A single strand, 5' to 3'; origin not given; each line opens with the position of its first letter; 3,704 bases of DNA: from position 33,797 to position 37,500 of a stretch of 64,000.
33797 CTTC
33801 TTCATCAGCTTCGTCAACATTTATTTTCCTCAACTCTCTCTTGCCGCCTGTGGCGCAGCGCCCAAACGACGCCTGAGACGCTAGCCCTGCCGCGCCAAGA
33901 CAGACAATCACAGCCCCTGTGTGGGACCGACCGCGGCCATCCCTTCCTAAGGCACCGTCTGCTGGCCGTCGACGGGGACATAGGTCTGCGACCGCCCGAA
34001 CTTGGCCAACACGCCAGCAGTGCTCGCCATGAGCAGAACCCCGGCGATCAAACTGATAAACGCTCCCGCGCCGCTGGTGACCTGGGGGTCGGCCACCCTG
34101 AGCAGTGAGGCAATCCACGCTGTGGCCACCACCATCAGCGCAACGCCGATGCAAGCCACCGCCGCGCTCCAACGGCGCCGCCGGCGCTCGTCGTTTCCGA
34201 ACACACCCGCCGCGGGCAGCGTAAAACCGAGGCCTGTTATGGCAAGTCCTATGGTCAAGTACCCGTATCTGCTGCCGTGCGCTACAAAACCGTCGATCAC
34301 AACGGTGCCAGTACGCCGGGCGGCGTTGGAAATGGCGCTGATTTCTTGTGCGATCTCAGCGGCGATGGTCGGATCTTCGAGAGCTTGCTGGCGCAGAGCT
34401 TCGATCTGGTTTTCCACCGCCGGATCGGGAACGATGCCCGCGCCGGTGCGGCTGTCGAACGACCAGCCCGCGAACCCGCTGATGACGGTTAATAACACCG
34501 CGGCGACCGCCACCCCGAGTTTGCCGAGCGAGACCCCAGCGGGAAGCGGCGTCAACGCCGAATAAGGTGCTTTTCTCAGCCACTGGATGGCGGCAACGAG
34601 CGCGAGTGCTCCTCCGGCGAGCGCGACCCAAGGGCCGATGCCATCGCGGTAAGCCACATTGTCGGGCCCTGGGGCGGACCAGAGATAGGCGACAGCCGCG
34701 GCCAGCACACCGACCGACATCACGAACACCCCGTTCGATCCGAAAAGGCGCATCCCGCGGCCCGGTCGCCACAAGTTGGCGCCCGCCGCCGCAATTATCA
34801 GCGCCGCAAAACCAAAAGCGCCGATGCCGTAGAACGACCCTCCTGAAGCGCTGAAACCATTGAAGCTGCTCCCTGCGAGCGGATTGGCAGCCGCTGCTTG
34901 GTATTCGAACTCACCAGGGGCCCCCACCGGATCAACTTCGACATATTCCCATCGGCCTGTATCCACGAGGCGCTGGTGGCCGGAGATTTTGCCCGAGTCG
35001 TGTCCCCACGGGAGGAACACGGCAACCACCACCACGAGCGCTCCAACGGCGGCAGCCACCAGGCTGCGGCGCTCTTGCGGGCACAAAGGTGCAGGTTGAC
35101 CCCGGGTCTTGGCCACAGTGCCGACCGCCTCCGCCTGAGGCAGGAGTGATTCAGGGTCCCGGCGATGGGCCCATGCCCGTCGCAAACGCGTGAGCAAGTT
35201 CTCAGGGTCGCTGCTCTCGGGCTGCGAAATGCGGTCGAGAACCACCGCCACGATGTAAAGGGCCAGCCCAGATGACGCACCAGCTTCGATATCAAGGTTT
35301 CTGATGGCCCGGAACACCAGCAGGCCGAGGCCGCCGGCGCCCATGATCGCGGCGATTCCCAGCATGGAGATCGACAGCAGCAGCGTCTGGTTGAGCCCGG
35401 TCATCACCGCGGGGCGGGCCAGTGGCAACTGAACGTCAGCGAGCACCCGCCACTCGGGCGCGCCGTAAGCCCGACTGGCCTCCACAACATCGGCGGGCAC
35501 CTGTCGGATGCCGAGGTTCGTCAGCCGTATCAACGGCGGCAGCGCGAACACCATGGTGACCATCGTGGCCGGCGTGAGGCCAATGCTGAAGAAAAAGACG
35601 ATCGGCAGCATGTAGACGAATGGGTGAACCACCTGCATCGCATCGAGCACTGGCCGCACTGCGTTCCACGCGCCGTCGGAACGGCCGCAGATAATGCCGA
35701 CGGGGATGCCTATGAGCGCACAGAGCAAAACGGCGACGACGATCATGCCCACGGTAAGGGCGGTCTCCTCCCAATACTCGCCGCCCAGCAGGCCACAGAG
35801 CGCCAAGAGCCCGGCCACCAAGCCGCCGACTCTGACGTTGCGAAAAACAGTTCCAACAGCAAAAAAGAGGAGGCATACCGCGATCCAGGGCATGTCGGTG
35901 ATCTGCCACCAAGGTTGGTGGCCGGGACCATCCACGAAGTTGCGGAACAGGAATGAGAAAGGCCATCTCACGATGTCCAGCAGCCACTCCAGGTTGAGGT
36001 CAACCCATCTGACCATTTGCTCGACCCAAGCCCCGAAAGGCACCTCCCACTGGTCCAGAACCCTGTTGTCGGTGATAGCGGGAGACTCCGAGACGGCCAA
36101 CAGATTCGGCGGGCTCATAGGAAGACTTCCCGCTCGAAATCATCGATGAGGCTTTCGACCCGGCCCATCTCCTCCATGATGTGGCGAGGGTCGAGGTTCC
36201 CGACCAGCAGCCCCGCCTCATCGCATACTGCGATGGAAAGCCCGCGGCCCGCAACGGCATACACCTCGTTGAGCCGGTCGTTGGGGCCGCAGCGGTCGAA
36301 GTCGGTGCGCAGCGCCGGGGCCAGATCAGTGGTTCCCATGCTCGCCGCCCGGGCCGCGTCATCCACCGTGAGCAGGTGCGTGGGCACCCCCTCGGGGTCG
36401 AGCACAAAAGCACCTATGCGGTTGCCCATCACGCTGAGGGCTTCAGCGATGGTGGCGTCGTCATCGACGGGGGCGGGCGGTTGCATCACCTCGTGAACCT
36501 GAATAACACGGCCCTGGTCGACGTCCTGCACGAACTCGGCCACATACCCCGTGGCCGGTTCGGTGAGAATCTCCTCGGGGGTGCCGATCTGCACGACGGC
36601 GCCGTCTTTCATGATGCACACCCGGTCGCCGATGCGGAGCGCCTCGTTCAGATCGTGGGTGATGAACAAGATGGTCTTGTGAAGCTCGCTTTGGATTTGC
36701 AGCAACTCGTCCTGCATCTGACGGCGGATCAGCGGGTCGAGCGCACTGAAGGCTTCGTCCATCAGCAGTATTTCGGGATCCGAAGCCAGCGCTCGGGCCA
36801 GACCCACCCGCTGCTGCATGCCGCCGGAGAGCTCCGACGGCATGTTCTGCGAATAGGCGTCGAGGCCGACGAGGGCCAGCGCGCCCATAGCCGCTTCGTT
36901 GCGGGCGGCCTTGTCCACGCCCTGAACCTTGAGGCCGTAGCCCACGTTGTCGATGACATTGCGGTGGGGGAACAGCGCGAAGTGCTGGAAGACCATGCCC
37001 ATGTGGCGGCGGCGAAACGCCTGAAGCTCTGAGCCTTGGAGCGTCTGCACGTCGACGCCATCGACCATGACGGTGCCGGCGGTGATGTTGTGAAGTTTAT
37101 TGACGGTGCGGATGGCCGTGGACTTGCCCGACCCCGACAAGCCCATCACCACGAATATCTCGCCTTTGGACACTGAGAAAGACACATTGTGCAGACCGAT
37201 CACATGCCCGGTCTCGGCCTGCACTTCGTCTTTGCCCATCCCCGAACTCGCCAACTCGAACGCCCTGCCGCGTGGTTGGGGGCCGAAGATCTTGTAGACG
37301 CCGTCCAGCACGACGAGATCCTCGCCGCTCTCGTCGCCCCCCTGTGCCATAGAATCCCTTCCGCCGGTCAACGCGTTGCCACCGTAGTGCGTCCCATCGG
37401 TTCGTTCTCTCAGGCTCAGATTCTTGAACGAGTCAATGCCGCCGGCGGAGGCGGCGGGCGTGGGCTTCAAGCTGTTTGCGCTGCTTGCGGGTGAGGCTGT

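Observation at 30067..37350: Composite ABC importer locus with a dual-domain (OpuAC + BMP) binding lipoprotein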

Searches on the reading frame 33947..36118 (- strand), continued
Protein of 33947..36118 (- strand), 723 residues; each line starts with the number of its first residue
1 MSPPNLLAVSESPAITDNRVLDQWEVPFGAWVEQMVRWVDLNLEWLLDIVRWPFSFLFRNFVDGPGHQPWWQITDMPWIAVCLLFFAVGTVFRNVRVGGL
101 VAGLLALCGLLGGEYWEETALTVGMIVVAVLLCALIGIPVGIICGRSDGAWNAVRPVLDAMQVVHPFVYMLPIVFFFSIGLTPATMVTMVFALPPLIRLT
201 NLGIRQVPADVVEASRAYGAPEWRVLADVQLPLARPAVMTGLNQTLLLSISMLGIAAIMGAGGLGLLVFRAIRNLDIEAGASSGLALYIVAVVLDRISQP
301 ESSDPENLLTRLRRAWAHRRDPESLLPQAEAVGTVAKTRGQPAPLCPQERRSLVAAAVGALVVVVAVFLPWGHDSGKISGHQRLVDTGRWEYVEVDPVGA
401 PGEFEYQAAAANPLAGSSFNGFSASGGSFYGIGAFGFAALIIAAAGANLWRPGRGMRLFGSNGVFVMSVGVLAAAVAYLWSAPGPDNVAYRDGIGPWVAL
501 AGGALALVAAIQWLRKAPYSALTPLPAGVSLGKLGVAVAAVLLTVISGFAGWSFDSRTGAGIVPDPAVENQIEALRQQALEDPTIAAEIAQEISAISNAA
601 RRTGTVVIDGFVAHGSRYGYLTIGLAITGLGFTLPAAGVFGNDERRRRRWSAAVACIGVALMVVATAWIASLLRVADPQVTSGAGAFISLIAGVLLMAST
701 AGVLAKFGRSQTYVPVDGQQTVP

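Call 68: fold_search(model_id=the predicted structure, library=pdb)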
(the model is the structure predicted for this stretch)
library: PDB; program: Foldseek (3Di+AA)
matches with E <= 10: 363; with E <= 0.001: 0
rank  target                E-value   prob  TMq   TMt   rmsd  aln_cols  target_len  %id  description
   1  9n8w_A                5.0e-03  0.99  0.19  0.31  18.0       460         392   13  Intermembrane lipid transport complex LetAB from Escherichia coli (Crosslinked, Composite model corresponding to Map 1 (released 2025-07-16)
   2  9u9z_A                5.3e-03  1.00  0.17  0.43  18.8       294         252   18  Cryo-EM structure of cyanobacterial bicarbonate transporter CmpBCD (released 2026-04-01)
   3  9ua0_A                5.5e-03  1.00  0.17  0.44  18.7       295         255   19  Cryo-EM structure of cyanobacterial bicarbonate transporter CmpBCD in the presence of nitrate (released 2026-04-08)
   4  9ua0_B                1.2e-02  1.00  0.19  0.48  14.9       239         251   20  Cryo-EM structure of cyanobacterial bicarbonate transporter CmpBCD in the presence of nitrate (released 2026-04-08)
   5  9u9z_B                1.9e-02  1.00  0.17  0.44   9.4       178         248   20  Cryo-EM structure of cyanobacterial bicarbonate transporter CmpBCD (released 2026-04-01)
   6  9ua1_A                2.6e-02  1.00  0.16  0.41   9.8       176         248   22  Cryo-EM structure of cyanobacterial bicarbonate transporter CmpBCD in complex with ATP (released 2026-04-08)
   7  9ua1_B                2.6e-02  1.00  0.17  0.44  16.6       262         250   22  Cryo-EM structure of cyanobacterial bicarbonate transporter CmpBCD in complex with ATP (released 2026-04-08)
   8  8gah_A                4.7e-02  0.16  0.09  0.12  22.9       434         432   12  CLC-ec1 L25C/A450C/C85A at pH 4.5 100mM Cl Twist (released 2024-02-07)
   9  3nmo                  9.4e-02  0.14  0.09  0.13  22.8       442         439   12  Crystal structure of an engineered monomeric CLC-ec1 Cl-/H+ transporter (released 2010-07-21)
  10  1kpk_A                1.0e-01  0.16  0.10  0.13  21.6       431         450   12  Crystal Structure of the ClC Chloride Channel from E. coli (released 2002-01-23)
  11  8u4v_A                1.3e-01  0.99  0.14  0.50  11.3       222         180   12  Cryo-EM structure of human claudin-4 complex with Clostridium perfringens enterotoxin C-terminal domain, sFab COP-1, a (released 2023-10-25)
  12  2htl_A                1.3e-01  0.10  0.09  0.11  23.6       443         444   14  Structure of the Escherichia coli ClC chloride channel Y445F mutant and Fab complex (released 2006-09-19)
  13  3det_B                1.5e-01  0.13  0.09  0.12  22.6       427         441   13  Structure of the E148A, Y445A doubly ungated mutant of E.coli CLC_Ec1, Cl-/H+ antiporter (released 2008-06-17)
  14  2fec_B                1.7e-01  0.11  0.09  0.13  23.9       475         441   14  Structure of the E203Q mutant of the Cl-/H+ exchanger CLC-ec1 from E.Coli (released 2006-01-03)
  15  1ots_A                1.7e-01  0.11  0.09  0.12  23.1       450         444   13  Structure of the Escherichia coli ClC Chloride channel and Fab Complex (released 2003-04-15)
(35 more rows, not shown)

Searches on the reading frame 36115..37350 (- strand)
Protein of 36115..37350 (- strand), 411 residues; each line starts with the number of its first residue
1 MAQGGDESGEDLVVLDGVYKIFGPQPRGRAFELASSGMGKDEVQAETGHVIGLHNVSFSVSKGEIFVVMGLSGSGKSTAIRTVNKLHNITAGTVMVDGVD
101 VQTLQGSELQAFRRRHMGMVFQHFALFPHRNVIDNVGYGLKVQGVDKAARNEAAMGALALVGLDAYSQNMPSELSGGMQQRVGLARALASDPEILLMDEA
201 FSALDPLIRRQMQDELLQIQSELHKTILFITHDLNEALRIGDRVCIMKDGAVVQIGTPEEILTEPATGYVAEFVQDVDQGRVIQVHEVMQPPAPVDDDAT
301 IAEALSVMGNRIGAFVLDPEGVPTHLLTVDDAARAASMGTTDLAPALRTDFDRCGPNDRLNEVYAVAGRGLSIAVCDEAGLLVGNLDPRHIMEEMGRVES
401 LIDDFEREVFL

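Call 3: search_protein_families(library=pfam, proteins=[window:36115-37350:-], max_evalue=0.01)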
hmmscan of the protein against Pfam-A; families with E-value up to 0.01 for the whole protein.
window:36115-37350:- (411 aa): 6 families
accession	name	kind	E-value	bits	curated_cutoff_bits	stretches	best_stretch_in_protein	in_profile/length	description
PF00005.33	ABC_tran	-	2.1e-31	109.8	25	1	53-201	1-136/137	ABC transporter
PF00571.33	CBS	-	2.9e-07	31.1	24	1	285-335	1-54/57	CBS domain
PF13304.12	AAA_21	-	0.00018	22.1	27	0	172-235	236-301/304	AAA domain, putative AbiEii toxin, Type IV TA system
PF13401.12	AAA_22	-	0.0057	17.4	27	0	64-236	6-128/130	AAA domain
PF13191.12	AAA_16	-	0.0079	17.1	32.6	0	62-91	21-52/167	AAA ATPase domain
PF09818.15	ABC_ATPase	-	0.0087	15.5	23.2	0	173-238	157-222/283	P-loop domain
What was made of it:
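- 36115..37350 (-): OpuAA/ProV-type ABC ATPase with C-terminal CBS region (411 aa). Pfam ABC_tran plus CBS (call 3).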

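Call 36: search_protein_families(library=ncbifam, proteins=[window:36115-37350:-], max_evalue=0.00001)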
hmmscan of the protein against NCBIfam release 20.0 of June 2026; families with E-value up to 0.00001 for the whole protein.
window:36115-37350:- (411 aa): 184 families (the best 25 are shown)
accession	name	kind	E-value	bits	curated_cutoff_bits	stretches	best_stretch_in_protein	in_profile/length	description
TIGR03415.1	ABC_choXWV_ATP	equivalog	4.3e-108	361.7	483.75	1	14-393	2-377/382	choline ABC transporter ATP-binding protein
TIGR01186.1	proV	subfamily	1e-107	360.4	326.6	1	46-386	2-348/363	betaine/proline/choline family ABC transporter ATP-binding protein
NF007480.0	PRK10070.1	equivalog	2.6e-97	326.2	444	1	16-288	8-279/400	glycine betaine/L-proline ABC transporter ATP-binding protein ProV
TIGR03265.1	PhnT2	equivalog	1.8e-70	237.9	457.7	1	42-279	9-240/353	putative 2-aminoethylphosphonate ABC transporter ATP-binding protein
TIGR01187.1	potA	subfamily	4.4e-69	233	355.6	1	69-324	2-254/325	polyamine ABC transporter ATP-binding protein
NF006987.0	PRK09452.1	equivalog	2e-67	227.5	482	1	53-322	33-299/378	spermidine/putrescine ABC transporter ATP-binding protein PotA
NF043075.1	MMSYN1_0197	equivalog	4.3e-63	213.3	550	1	51-276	16-235/341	spermidine/putrescine ABC transporter ATP-binding protein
TIGR00968.1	3a0106s01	subfamily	4.4e-63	213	342.75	1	42-278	5-235/237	sulfate ABC transporter ATP-binding protein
NF008653.0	PRK11650.1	subfamily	3e-61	207.4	432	1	48-274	15-235/357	sn-glycerol-3-phosphate ABC transporter ATP-binding protein UgpC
TIGR03258.1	PhnT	equivalog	2e-60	204.7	499.15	1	34-276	5-242/359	2-aminoethylphosphonate ABC transport system ATP-binding subunit PhnT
TIGR02314.1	ABC_MetN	equivalog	5.4e-60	203.2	499.7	1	49-276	17-243/343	methionine ABC transporter ATP-binding protein MetN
NF008105.0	PRK10851.1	equivalog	1.6e-58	198.2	502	1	47-279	12-242/362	sulfate/thiosulfate ABC transporter ATP-binding protein CysA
NF008513.0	PRK11432.1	equivalog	3e-58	197.4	496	1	45-278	14-241/351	ferric ABC transporter ATP-binding protein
NF040840.2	tungstate_WtpC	equivalog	3.4e-57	194.3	440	1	53-275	16-232/347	tungstate ABC transporter ATP-binding protein WtpC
NF007027.0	PRK09493.1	equivalog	1.1e-56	191.9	379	1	42-277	6-239/240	glutamine ABC transporter ATP-binding protein GlnQ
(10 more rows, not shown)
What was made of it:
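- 36115..37350 (-): NCBIfam proV subfamily TIGR01186 scores 360 bits against a cutoff of 326.6 (call 36).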
